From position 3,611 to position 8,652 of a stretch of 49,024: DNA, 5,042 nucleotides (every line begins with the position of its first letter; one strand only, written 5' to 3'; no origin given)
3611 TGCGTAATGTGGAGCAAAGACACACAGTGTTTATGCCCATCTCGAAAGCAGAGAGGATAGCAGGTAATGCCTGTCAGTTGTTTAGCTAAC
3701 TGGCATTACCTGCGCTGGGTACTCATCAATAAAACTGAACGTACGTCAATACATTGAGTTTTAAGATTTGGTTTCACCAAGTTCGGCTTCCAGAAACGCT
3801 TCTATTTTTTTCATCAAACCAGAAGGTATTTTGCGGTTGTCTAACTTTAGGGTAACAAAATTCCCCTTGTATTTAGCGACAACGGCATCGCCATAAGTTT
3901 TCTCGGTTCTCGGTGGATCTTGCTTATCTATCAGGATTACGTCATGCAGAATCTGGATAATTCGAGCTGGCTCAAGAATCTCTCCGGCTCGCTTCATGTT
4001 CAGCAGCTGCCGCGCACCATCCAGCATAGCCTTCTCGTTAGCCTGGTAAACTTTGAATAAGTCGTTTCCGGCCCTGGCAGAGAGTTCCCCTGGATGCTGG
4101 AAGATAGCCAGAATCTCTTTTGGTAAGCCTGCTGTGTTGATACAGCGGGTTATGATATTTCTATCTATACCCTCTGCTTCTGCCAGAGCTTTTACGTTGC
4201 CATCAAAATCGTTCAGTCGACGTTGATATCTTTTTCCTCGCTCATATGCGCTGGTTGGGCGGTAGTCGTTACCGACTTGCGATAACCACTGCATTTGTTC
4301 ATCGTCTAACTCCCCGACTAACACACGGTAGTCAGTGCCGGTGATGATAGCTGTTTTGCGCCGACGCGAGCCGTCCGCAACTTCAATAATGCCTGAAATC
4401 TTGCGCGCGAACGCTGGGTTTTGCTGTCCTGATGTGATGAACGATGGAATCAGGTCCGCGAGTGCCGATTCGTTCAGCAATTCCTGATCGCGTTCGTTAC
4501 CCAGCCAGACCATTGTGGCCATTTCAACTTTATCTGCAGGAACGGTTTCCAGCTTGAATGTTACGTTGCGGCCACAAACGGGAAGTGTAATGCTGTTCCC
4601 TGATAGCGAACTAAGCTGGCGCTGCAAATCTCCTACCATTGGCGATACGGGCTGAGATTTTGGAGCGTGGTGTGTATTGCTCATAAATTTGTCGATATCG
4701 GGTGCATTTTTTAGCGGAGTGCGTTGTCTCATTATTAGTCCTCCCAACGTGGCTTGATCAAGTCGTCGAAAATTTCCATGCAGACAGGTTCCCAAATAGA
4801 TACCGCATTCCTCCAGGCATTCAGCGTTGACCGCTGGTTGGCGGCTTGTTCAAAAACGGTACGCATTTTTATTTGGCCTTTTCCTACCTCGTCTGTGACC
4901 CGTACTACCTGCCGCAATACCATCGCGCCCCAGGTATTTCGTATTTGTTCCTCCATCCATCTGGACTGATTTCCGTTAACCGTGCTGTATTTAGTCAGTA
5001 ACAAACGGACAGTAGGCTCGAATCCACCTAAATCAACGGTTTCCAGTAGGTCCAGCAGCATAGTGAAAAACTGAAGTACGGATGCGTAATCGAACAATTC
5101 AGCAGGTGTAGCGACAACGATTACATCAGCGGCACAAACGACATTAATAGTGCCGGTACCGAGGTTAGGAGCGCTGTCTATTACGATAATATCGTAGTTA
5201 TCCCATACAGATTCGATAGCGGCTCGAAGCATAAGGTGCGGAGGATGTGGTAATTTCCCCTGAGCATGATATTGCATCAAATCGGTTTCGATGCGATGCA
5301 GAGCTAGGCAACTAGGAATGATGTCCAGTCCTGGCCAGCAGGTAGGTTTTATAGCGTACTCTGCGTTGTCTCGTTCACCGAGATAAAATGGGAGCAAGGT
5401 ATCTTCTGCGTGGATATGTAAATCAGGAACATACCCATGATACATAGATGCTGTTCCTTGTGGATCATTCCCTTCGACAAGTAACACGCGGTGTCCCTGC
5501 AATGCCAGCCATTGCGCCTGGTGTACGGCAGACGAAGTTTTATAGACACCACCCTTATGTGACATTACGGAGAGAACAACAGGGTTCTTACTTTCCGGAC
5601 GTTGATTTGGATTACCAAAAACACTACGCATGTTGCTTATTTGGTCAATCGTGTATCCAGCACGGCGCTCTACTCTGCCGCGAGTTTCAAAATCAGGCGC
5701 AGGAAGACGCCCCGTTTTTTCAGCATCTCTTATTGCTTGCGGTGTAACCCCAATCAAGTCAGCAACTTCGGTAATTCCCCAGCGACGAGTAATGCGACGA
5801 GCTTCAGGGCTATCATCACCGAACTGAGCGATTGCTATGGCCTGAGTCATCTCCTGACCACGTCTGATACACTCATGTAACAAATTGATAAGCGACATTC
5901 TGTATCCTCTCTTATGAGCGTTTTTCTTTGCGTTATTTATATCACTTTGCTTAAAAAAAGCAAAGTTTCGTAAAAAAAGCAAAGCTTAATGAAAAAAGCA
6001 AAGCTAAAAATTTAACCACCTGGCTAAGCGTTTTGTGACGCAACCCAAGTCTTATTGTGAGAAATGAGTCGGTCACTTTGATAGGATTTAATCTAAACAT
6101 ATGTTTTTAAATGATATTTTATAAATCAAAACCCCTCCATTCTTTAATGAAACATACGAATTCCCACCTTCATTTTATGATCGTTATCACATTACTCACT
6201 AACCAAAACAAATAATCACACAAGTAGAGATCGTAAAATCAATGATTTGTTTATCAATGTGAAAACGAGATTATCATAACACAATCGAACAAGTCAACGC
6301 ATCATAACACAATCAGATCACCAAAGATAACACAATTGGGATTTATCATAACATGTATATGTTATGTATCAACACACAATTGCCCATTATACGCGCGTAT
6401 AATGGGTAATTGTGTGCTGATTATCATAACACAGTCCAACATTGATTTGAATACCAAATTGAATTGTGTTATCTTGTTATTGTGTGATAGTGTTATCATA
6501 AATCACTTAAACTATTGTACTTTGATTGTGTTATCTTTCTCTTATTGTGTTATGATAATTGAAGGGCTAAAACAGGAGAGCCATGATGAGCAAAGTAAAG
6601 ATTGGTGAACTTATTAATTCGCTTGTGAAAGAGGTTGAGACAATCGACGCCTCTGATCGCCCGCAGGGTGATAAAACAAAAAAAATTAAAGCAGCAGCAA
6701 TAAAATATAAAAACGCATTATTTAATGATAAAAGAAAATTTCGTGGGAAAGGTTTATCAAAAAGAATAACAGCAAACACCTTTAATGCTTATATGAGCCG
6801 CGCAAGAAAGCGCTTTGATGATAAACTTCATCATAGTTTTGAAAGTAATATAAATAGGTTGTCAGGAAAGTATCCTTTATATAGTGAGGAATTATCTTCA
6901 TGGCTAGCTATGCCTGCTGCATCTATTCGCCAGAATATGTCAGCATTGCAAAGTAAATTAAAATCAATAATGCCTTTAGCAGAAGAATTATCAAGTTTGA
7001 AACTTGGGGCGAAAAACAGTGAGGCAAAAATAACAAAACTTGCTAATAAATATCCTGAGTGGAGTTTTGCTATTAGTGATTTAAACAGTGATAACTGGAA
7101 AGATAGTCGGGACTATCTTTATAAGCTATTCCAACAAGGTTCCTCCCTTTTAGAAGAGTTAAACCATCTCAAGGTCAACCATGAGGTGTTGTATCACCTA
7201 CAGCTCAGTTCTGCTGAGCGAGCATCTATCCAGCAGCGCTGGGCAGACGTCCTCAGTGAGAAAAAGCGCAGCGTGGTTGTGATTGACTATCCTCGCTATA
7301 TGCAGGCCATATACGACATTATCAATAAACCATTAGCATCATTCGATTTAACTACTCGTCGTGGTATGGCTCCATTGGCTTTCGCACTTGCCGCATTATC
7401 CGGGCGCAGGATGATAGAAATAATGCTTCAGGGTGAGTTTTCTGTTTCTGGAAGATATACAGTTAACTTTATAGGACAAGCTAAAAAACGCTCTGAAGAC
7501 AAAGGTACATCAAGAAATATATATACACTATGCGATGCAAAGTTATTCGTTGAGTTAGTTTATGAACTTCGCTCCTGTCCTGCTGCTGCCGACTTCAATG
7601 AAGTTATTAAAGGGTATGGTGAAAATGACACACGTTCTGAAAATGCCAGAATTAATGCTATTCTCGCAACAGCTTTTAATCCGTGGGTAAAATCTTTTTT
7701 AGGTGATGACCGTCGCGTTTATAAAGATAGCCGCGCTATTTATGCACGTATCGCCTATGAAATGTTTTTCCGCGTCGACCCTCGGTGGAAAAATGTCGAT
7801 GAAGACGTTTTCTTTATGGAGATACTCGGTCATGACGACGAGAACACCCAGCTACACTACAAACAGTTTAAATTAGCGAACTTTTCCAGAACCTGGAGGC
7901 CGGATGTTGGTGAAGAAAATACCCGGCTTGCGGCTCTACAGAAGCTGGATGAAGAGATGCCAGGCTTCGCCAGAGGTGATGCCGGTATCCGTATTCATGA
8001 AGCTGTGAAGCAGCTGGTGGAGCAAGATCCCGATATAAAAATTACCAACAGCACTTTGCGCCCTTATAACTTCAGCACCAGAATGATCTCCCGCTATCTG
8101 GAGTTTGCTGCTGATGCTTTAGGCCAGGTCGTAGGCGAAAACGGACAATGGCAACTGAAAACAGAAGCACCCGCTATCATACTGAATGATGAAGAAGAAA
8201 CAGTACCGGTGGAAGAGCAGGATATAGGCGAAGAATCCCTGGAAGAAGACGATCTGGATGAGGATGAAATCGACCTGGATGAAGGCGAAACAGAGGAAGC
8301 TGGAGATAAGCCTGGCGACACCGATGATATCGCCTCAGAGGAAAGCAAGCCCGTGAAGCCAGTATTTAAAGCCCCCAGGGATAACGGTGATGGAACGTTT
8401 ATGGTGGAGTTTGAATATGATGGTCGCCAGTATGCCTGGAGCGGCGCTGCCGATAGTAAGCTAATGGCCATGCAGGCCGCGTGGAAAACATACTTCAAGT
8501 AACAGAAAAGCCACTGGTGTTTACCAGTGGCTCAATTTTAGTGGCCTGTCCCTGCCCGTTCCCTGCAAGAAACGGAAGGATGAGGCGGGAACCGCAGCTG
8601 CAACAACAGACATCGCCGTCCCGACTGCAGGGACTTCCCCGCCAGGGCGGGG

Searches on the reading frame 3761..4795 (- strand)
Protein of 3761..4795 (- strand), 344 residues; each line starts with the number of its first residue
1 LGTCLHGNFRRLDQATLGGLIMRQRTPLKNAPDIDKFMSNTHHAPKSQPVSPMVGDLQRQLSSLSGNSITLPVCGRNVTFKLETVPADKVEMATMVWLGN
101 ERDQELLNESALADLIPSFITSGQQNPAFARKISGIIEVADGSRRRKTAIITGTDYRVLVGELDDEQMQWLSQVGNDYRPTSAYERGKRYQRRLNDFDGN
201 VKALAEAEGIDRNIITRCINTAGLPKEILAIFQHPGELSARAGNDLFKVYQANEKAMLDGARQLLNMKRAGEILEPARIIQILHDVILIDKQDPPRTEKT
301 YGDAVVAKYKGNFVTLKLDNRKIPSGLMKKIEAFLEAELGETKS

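Call 27: search_protein_families(library=pfam, proteins=[window:3761-4795:-])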
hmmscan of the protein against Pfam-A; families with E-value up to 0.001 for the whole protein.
window:3761-4795:- (344 aa): 1 family
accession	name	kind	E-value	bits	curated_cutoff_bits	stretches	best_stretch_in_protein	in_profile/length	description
PF18090.7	SoPB_HTH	-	9.7e-22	77.3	27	1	181-250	1-71/75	Centromere-binding protein HTH domain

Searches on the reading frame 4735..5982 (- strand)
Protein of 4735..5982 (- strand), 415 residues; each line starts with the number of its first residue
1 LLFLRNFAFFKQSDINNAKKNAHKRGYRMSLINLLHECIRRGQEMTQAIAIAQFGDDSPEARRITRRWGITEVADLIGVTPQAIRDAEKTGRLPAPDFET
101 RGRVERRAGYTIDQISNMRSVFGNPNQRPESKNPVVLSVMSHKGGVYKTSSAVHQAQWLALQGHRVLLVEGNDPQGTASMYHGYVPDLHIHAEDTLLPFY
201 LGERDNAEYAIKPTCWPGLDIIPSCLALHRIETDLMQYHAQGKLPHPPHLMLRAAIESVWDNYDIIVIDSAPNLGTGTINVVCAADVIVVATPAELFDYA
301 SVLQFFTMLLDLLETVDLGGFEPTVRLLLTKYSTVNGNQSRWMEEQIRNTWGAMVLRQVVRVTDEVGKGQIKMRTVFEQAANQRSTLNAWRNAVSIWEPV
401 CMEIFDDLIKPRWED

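Call 27: search_protein_families(library=pfam, proteins=[window:4735-5982:-])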
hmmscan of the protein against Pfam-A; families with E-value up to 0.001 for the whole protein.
window:4735-5982:- (415 aa): 5 families
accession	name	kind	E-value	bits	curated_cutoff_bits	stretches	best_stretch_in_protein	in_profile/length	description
PF13614.12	AAA_31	-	1.5e-25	90.6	27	1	136-309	3-164/177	AAA domain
PF01656.29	CbiA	-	8.4e-14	52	25.4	1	138-370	2-119/125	CobQ/CobB/MinD/ParA nucleotide binding domain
PF10609.15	ParA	-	2e-05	24.6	27.1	0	136-169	5-38/246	NUBPL iron-transfer P-loop NTPase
PF02374.21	ArsA_ATPase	-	0.00042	20.1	24.3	0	139-170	5-36/305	Anion-transporting ATPase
PF00376.29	MerR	-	0.00047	20.4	28.2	0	70-97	2-29/38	MerR family regulatory protein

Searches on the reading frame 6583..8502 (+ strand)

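Call 27: search_protein_families(library=pfam, proteins=[window:6583-8502:+])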
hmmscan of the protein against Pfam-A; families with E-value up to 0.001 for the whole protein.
window:6583-8502:+ (639 aa): 4 families
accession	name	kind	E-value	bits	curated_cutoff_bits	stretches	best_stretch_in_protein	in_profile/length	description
PF20849.2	TelK_muzzle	-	1.4e-55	186.8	27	1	82-199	1-118/118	Protelomerase, muzzle domain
PF20818.2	TelK_stirrup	-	8.6e-45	151.2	27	1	445-535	1-91/92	Protelomerase, stirrup domain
PF22853.1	TelK_N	-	7.3e-44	148.4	28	1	5-79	1-75/75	Protelomerase TelK-like N-terminal domain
PF16684.10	ResT-TelK_cat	-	7.7e-23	81.4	27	1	262-429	23-181/181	Telomere resolvase ResT/TelK catalytic domain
